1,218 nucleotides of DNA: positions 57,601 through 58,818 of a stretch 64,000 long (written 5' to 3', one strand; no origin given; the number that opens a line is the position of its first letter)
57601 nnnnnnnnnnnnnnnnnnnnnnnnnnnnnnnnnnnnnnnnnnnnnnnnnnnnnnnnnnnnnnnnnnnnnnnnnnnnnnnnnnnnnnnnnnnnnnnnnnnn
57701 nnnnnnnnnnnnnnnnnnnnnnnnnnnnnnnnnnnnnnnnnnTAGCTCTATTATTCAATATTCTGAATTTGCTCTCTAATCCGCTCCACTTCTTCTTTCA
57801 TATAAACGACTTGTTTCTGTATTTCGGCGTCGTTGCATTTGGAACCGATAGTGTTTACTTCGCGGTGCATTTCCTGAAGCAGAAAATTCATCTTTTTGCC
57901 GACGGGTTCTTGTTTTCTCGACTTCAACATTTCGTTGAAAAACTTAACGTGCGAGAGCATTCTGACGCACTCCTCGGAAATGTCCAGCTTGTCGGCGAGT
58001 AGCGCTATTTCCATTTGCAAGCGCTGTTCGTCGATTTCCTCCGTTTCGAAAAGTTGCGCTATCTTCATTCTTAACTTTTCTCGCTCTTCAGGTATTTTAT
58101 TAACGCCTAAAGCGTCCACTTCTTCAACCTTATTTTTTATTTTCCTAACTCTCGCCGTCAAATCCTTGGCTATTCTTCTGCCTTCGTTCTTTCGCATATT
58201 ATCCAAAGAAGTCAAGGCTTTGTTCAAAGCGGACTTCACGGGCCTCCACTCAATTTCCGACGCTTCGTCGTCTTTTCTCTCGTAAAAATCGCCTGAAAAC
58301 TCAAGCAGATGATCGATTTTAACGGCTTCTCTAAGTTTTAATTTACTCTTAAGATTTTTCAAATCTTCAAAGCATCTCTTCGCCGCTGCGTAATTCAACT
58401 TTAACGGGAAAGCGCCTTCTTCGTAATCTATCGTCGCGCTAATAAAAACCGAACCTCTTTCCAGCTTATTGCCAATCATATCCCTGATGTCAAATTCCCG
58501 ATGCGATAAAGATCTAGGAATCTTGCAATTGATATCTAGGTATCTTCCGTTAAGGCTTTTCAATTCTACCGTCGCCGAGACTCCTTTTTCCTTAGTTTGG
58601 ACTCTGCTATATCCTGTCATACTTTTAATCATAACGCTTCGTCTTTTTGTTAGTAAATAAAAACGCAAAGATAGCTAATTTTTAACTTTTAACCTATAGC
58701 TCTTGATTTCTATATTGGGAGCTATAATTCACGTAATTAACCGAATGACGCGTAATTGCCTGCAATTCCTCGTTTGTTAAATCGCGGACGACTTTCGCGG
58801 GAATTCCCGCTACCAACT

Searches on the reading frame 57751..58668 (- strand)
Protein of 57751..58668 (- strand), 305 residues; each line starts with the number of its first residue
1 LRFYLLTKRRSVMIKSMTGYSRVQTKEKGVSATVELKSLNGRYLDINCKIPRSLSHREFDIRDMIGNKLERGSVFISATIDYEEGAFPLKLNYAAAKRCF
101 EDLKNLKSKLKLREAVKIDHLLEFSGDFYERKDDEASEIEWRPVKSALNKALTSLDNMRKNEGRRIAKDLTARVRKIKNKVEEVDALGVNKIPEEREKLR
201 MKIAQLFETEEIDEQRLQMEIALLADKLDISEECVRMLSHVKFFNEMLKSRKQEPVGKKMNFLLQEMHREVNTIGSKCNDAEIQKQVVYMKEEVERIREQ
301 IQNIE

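Call 77: search_protein_families(library=pfam, proteins=[window:57751-58668:-], max_evalue=0.00001)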
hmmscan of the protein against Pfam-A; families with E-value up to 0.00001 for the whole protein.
window:57751-58668:- (305 aa): 2 families
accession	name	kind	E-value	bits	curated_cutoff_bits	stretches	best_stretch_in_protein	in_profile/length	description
PF08340.16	YicC-like_C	-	7.3e-40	136.3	27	1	193-305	10-120/120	Endoribonuclease YicC-like, C-terminal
PF03755.18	YicC-like_N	-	1.2e-37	130.2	25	1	14-167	1-155/156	Endoribonuclease YicC-like, N-terminal region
